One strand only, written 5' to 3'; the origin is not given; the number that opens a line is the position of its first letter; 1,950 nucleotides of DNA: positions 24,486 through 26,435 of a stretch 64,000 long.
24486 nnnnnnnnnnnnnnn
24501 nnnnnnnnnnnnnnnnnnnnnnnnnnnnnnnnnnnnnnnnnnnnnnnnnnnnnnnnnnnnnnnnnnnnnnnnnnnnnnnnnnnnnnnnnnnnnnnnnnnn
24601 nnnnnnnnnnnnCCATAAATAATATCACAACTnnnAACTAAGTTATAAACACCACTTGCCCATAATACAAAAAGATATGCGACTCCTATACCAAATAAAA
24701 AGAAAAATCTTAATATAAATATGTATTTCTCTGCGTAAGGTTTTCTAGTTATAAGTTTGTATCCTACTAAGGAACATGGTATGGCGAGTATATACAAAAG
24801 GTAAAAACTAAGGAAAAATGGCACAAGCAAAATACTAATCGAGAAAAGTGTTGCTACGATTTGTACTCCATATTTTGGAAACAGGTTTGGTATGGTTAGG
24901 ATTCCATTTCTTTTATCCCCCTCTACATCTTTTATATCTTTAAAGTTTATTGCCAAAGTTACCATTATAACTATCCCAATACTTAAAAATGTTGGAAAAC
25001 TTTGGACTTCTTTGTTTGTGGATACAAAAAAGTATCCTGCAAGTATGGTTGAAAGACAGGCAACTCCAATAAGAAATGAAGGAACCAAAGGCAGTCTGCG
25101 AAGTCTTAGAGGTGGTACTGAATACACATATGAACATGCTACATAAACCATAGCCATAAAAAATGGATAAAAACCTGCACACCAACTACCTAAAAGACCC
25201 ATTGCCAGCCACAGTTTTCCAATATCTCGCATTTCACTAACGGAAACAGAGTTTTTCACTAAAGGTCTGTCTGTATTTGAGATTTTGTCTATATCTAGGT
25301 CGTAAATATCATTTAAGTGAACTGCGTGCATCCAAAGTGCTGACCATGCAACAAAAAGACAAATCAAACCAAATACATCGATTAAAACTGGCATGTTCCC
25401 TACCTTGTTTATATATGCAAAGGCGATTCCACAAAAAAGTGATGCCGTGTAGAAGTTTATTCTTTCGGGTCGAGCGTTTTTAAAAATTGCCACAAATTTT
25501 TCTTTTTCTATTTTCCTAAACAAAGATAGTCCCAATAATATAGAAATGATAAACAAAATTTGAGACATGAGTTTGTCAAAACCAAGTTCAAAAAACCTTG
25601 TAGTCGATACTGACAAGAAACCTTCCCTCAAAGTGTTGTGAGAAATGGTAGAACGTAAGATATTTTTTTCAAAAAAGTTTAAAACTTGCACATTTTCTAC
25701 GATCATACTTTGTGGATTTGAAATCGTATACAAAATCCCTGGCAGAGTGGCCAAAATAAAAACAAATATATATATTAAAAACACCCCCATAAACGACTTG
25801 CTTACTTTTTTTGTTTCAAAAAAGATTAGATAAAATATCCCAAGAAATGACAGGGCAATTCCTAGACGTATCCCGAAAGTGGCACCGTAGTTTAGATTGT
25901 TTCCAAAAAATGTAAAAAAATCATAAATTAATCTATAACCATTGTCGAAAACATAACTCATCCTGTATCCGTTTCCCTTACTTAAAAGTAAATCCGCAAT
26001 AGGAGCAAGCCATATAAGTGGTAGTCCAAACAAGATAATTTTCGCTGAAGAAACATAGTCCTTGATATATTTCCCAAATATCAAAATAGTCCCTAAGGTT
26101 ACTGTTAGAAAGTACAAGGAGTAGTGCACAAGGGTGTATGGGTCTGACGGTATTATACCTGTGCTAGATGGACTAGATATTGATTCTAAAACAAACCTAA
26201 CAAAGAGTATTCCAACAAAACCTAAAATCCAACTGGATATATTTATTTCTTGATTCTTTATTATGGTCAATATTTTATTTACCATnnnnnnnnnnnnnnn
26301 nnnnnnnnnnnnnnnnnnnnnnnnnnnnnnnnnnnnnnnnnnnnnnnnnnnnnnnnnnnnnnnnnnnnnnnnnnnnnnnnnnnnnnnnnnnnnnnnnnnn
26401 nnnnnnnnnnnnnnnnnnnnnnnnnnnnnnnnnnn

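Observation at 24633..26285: A 550-aa fusion of an unknown polytopic membrane domain to a UbiA-family prenyltransferase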

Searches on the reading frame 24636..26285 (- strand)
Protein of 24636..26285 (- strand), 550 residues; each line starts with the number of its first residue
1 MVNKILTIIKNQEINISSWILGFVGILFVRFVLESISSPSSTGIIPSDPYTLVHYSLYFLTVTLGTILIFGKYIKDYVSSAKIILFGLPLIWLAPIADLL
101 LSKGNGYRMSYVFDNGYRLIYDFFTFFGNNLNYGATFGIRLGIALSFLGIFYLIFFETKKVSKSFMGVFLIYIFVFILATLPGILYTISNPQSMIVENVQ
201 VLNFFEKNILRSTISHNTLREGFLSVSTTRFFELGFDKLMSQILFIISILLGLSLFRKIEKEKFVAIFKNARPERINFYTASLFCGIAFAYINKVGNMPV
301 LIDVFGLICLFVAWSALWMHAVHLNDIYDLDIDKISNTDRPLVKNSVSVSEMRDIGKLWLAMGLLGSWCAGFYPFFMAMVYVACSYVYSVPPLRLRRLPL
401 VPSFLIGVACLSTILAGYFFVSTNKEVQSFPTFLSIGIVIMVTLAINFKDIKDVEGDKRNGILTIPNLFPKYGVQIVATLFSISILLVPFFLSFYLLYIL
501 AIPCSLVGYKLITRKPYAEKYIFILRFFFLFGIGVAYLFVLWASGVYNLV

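Call 3: search_protein_families(library=pfam, proteins=[window:24636-26285:-], max_evalue=1)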
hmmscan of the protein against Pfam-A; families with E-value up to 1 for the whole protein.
window:24636-26285:- (550 aa): 1 family
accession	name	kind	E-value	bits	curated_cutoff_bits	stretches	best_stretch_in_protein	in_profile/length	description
PF01040.23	UbiA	-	1.1e-27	97.3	34.2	1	303-518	20-238/250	UbiA prenyltransferase family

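Call 4: search_protein_families(library=ncbifam, proteins=[window:24636-26285:-], max_evalue=1)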
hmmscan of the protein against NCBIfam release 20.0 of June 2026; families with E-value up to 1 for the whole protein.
window:24636-26285:- (550 aa): 10 families
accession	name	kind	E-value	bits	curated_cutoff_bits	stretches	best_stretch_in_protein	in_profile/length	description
NF009523.0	PRK12884.1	equivalog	4e-19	68.9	269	1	284-502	21-229/279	prenyltransferase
NF009525.0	PRK12887.1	equivalog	2.3e-18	66.6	226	1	261-489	11-239/310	homogentisate phytyltransferase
NF005742.0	PRK07566.1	equivalog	2.4e-16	59.7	313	1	308-507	69-265/315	chlorophyll synthase ChlG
NF009522.0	PRK12883.1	equivalog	1.8e-13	50.6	353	1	303-490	37-215/279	geranylgeranylglycerol-phosphate geranylgeranyltransferase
NF009521.0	PRK12882.1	equivalog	3.9e-13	49.3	296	1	323-502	57-235/280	geranylgeranylglycerol-phosphate geranylgeranyltransferase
TIGR01476.1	chlor_syn_BchG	subfamily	4.6e-13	49.3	212.3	1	307-499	40-228/283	(bacterio)chlorophyll synthase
TIGR02056.1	ChlG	equivalog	8.8e-10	38.6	436.45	1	307-496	56-247/306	chlorophyll synthase ChlG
NF035940.1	prenyl_rel_EboC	equivalog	4.8e-08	32.7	250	1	272-465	7-192/292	UbiA-like protein EboC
NF009609.0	PRK13106.1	equivalog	1.7e-07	30.9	349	1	284-514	28-262/301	prenyltransferase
NF006088.0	PRK08238.1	equivalog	0.0013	17.5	351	1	307-419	229-340/482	UbiA family prenyltransferase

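Call 5: search_solved_structures(query=window:24636-26285:-, max_evalue=1, show_alignments=2)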
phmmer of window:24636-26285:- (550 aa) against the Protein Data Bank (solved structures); distinct sequences matched with E-value up to 1: 3.
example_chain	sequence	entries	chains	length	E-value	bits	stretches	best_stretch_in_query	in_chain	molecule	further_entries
6m31_A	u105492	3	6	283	4.5e-11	45.5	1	302-530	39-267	Digeranylgeranylglyceryl phosphate synthase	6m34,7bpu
9sau_C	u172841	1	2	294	5.6e-11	45.2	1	306-512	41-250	Chlorophyll a synthase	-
9sas_C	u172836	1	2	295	5.6e-11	45.2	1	306-512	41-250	Chlorophyll a synthase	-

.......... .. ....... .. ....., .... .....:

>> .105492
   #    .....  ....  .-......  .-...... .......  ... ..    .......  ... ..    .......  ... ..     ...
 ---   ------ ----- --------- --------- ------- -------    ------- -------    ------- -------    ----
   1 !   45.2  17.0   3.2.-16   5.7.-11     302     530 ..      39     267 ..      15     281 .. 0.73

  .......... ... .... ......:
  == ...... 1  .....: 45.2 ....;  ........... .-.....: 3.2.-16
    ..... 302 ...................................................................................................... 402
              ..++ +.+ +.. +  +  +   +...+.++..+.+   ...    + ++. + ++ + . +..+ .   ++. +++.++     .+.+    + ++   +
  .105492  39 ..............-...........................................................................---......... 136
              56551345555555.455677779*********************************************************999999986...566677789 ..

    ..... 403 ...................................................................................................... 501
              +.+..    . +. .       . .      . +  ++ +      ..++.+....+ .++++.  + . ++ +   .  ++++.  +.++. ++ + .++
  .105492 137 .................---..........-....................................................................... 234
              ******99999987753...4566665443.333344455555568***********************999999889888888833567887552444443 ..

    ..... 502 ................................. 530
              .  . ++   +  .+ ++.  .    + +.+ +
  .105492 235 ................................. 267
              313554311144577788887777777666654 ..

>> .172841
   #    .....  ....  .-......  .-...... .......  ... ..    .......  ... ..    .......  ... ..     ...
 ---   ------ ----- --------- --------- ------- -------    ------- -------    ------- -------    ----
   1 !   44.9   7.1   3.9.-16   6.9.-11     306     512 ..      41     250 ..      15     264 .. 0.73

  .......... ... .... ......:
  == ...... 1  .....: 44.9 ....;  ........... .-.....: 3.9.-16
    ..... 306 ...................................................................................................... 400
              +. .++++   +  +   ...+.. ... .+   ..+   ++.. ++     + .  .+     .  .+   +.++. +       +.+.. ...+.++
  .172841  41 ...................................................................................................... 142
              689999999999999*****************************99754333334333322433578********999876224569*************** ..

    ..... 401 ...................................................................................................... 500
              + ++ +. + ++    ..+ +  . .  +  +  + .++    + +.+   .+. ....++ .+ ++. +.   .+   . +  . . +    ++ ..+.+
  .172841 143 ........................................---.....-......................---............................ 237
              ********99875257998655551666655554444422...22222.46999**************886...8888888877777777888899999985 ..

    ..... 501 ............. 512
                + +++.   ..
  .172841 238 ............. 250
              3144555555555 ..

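Call 6: find_homologous_proteins(query=window:24636-26285:-, max_evalue=0.00001)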
Query window:24636-26285:- (550 aa): 124 proteins with E <= 0.00001 among 8000 candidates; the best 120 are listed.
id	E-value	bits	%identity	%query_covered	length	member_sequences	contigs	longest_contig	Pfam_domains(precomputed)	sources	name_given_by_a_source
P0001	0.0e+0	1195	100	100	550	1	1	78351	PF01040.24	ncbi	-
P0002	2.6e-283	959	77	100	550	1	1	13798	PF01040.24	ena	-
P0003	7.0e-283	958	77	100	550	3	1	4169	PF01040.24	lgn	-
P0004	7.2e-283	958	77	100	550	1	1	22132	PF01040.24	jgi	jgi:4-hydroxybenzoate polyprenyltransferase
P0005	9.1e-283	957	77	100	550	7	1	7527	PF01040.24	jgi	jgi:4-hydroxybenzoate polyprenyltransferase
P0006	8.9e-279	944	76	100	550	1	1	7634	PF01040.24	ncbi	-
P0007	1.5e-278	943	76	100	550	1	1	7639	PF01040.24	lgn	-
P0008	1.4e-272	924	73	100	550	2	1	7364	PF01040.24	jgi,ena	-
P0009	1.1e-268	911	74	100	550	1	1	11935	PF01040.24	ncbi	-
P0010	4.8e-267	905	73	100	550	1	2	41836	PF01040.24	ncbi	-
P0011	2.0e-254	864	77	90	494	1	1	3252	PF01040.24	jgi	jgi:4-hydroxybenzoate polyprenyltransferase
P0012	2.0e-254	864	69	100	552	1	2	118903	PF01040.24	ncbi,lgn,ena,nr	ncbi:MAG: Uncharacterized protein CEO12_280 [Parcubacteria group bacterium Gr01-1014_46]|nr:MAG: Unc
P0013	4.5e-247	839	69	100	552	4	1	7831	PF01040.24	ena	-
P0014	1.9e-229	781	64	100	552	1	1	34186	PF01040.24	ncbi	-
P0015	9.6e-226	769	62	100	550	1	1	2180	PF01040.24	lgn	-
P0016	1.0e-224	766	60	100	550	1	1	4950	PF01040.24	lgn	-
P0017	5.1e-224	763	64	98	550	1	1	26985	PF01040.24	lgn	-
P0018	2.1e-220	751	62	98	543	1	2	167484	PF01040.24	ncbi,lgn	-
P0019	8.8e-220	749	62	100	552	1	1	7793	PF01040.24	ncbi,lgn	ncbi:MAG: UbiA family prenyltransferase [Nitrospira sp.]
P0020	2.2e-218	745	59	100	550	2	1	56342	PF01040.24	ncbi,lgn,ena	-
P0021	1.3e-217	742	59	100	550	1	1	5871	PF01040.24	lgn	-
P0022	1.3e-215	736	60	100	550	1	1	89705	PF01040.24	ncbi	-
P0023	1.8e-215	735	59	99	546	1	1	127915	PF01040.24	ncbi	-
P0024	7.6e-215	733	61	100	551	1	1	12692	PF01040.24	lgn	-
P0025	2.4e-214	731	59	100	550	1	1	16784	PF01040.24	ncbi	-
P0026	4.5e-214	730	61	100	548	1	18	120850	PF01040.24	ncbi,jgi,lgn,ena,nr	ncbi:MAG TPA: UbiA family prenyltransferase [Parcubacteria group bacterium]|jgi:4-hydroxybenzoate po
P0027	5.1e-214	730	60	100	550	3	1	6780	PF01040.24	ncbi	-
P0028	1.0e-212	726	59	100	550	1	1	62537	PF01040.24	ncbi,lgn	-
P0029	3.4e-212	724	59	99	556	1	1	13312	PF01040.24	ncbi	-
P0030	1.0e-211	723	59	100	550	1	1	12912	PF01040.24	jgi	-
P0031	5.8e-210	717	59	100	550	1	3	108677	PF01040.24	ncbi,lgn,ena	-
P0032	1.4e-204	699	58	100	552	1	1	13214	PF01040.24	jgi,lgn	-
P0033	3.0e-203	695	56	100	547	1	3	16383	PF01040.24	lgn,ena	-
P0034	5.0e-203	694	57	99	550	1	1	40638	PF01040.24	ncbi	-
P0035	9.1e-202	690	56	100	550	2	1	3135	PF01040.24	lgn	-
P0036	2.3e-201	689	57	100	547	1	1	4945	PF01040.24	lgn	-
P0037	6.2e-200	684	57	100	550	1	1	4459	PF01040.24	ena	-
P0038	5.2e-199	681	57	100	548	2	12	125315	PF01040.24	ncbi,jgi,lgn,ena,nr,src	ncbi:MAG TPA: UbiA family prenyltransferase [Candidatus Paceibacterota bacterium]|nr:1,4-dihydroxy-2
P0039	6.5e-199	680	56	100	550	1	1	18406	PF01040.24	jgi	jgi:homogentisate phytyltransferase / homogentisate geranylgeranyltransferase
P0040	1.5e-198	679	57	98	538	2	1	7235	PF01040.24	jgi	-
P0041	1.7e-197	676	54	100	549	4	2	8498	PF01040.24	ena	-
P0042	2.5e-197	675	56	100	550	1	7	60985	PF01040.24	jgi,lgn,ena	-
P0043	1.6e-195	669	55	99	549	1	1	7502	PF01040.24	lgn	-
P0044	1.2e-194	666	54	100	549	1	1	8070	PF01040.24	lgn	-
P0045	3.7e-194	665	56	98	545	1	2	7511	PF01040.24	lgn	-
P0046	2.7e-193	662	54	100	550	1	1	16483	PF01040.24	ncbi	-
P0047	1.1e-192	660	55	98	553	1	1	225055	PF01040.24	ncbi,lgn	ncbi:MAG: UbiA family prenyltransferase [Patescibacteria group bacterium]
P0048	2.0e-192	659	57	98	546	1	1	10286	PF01040.24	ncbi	-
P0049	1.2e-191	656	55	100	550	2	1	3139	PF01040.24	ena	-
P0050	1.5e-190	653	55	98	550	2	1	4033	PF01040.24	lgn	-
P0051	4.6e-190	651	55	96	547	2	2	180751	PF01040.24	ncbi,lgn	ncbi:MAG: UbiA family prenyltransferase [Minisyncoccia bacterium]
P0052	6.5e-190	651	55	100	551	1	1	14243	PF01040.24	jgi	jgi:geranylgeranylglycerol-phosphate geranylgeranyltransferase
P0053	4.4e-189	648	55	98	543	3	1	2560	PF01040.24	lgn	-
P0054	6.1e-187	641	54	99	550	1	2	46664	PF01040.24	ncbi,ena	-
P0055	6.2e-184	631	52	100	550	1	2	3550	PF01040.24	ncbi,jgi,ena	-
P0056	5.2e-183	628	53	99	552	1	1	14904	PF01040.24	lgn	-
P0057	2.6e-181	622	52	99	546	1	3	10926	PF01040.24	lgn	-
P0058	6.9e-180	618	53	98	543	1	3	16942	PF01040.24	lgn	-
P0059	8.9e-180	617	54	98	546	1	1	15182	PF01040.24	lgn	-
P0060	2.0e-179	616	53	98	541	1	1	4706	PF01040.24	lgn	-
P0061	1.9e-178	613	51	97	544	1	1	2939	PF01040.24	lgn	-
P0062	5.1e-177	608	51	98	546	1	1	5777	PF01040.24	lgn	-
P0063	5.5e-177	608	52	98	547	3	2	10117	PF01040.24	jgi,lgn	jgi:4-hydroxybenzoate polyprenyltransferase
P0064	9.3e-177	607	51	96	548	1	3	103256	PF01040.24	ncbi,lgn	-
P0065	1.7e-176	606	50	100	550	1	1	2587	PF01040.24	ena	-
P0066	2.3e-176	606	52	98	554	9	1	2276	PF01040.24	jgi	jgi:4-hydroxybenzoate polyprenyltransferase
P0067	7.1e-175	601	51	100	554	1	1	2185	PF01040.24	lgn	-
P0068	4.2e-174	599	52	100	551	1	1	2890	PF01040.24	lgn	-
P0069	1.8e-171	590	49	95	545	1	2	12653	PF01040.24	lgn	-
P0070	4.1e-170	585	50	97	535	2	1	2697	PF01040.24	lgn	-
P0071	7.6e-170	584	49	99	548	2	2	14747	PF01040.24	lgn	-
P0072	9.6e-166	571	50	96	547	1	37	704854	PF01040.24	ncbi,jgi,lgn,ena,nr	ncbi:MAG: hypothetical protein A2566_03190 [Candidatus Zambryskibacteria bacterium RIFOXYD1_FULL_40_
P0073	2.5e-165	570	49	96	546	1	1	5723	PF01040.24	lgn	-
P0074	1.4e-164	567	50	96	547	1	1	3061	PF01040.24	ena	-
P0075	1.5e-163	564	50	96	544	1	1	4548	PF01040.24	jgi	-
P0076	2.0e-163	563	48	100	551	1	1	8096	PF01040.24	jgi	jgi:4-hydroxybenzoate polyprenyltransferase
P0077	8.5e-161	555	48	98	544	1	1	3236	PF01040.24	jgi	jgi:4-hydroxybenzoate polyprenyltransferase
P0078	1.5e-159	551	65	67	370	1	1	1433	PF01040.24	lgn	-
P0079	5.3e-159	549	50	96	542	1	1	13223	PF01040.24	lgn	-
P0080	7.1e-159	548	47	98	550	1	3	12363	PF01040.24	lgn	-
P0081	1.8e-157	544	49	96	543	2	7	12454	PF01040.24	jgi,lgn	jgi:4-hydroxybenzoate polyprenyltransferase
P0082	1.7e-156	540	48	99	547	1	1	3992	PF01040.24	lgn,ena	-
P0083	4.9e-156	539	75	57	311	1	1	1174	PF01040.24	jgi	-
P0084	1.0e-154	535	48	96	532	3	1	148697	PF01040.24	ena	-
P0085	2.9e-152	526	74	57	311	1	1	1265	PF01040.24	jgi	jgi:4-hydroxybenzoate polyprenyltransferase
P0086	7.7e-152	525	48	98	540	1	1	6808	PF01040.24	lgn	-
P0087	2.2e-151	524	47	95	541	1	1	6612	PF01040.24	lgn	-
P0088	5.7e-146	506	45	99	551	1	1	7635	PF01040.24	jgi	jgi:homogentisate phytyltransferase/homogentisate geranylgeranyltransferase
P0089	7.1e-146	505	44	99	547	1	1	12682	PF01040.24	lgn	-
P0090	3.4e-145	503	61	67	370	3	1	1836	PF01040.24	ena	-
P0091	1.0e-144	502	47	96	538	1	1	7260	PF01040.24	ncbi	-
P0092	1.6e-144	501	47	97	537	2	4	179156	PF01040.24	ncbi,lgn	ncbi:MAG: UbiA family prenyltransferase [Minisyncoccia bacterium]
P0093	5.2e-143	496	45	98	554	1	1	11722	PF01040.24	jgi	jgi:4-hydroxybenzoate polyprenyltransferase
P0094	1.5e-142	494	53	76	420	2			PF01040.24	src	-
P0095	1.2e-139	485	44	95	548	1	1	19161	PF01040.24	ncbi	-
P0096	4.7e-139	483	44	98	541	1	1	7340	PF01040.24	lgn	-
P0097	3.4e-135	470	44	97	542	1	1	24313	PF01040.24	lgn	-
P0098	5.3e-127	443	42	96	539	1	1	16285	PF01040.24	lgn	-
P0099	6.5e-127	443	42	96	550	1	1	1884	PF01040.24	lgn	-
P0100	1.1e-124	435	42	96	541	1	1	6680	PF01040.24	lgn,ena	-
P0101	3.1e-124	434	42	95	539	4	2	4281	PF01040.24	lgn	-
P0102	3.3e-124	434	45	80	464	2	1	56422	PF01040.24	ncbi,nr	ncbi:MAG: UbiA family prenyltransferase [Candidatus Zambryskibacteria bacterium]|nr:UbiA family pren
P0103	3.7e-124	434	41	95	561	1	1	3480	PF01040.24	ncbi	-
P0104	3.4e-115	404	40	97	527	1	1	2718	PF01040.24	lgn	-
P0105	9.8e-107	376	45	73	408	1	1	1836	PF01040.24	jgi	jgi:4-hydroxybenzoate polyprenyltransferase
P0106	3.4e-101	358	36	96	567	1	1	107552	PF01040.24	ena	-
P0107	1.6e-82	296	35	96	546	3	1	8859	PF01040.24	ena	-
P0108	1.4e-81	293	36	91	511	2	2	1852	PF01040.24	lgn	-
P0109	9.9e-81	290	34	93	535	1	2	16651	PF01040.24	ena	-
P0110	1.5e-78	283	35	99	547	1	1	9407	PF01040.24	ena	-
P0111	2.2e-75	273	34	97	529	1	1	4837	PF01040.24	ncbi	-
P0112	3.6e-71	259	31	97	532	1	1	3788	PF01040.24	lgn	-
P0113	2.1e-70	256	31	93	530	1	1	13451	PF01040.24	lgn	-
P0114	5.3e-64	235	30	97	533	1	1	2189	PF01040.24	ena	-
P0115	1.9e-62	230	32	97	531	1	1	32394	PF01040.24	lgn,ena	-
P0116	5.6e-59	219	32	86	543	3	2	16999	PF01040.24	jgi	-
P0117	2.6e-48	183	30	96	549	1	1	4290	PF01040.24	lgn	-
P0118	2.0e-42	164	29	95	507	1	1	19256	PF01040.24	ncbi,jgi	-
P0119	3.5e-38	150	29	89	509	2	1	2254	PF01040.24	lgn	-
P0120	1.4e-35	141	29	95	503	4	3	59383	PF01040.24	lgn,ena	-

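Call 17: find_encoding_contigs(protein=P0072, flank=6000, max_places=2)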
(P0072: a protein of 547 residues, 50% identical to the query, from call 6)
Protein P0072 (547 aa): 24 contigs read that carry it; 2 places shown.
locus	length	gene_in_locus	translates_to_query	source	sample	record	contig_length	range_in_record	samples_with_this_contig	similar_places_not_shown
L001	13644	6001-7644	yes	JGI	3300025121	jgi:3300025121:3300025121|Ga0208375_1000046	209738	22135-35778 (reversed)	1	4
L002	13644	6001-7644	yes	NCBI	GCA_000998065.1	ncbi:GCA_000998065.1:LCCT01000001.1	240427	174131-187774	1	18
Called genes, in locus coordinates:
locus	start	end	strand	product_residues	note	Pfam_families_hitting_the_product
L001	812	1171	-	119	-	-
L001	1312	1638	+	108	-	-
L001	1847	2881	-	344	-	PF01476:LysM, PF23473:LysM3_LYK4_5 (faint), PF01476:LysM (weak), PF01551:Peptidase_M23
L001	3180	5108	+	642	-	PF00580:UvrD-helicase, PF13086:AAA_11 (weak), PF13245:AAA_19, PF13604:AAA_30 (faint), PF01443:Viral_helicase1 (faint), PF13361:UvrD_C, PF13538:UvrD_C_2 (faint)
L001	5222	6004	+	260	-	PF00398:RrnaAD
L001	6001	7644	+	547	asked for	PF01040:UbiA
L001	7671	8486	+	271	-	-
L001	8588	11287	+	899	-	-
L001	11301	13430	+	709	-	-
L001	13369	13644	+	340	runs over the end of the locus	-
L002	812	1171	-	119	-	-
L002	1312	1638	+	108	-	-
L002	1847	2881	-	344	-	PF01476:LysM, PF23473:LysM3_LYK4_5 (faint), PF01476:LysM (weak), PF01551:Peptidase_M23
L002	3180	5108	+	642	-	PF00580:UvrD-helicase, PF13086:AAA_11 (weak), PF13245:AAA_19, PF13604:AAA_30 (faint), PF01443:Viral_helicase1 (faint), PF13361:UvrD_C, PF13538:UvrD_C_2 (faint)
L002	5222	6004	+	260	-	PF00398:RrnaAD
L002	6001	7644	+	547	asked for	PF01040:UbiA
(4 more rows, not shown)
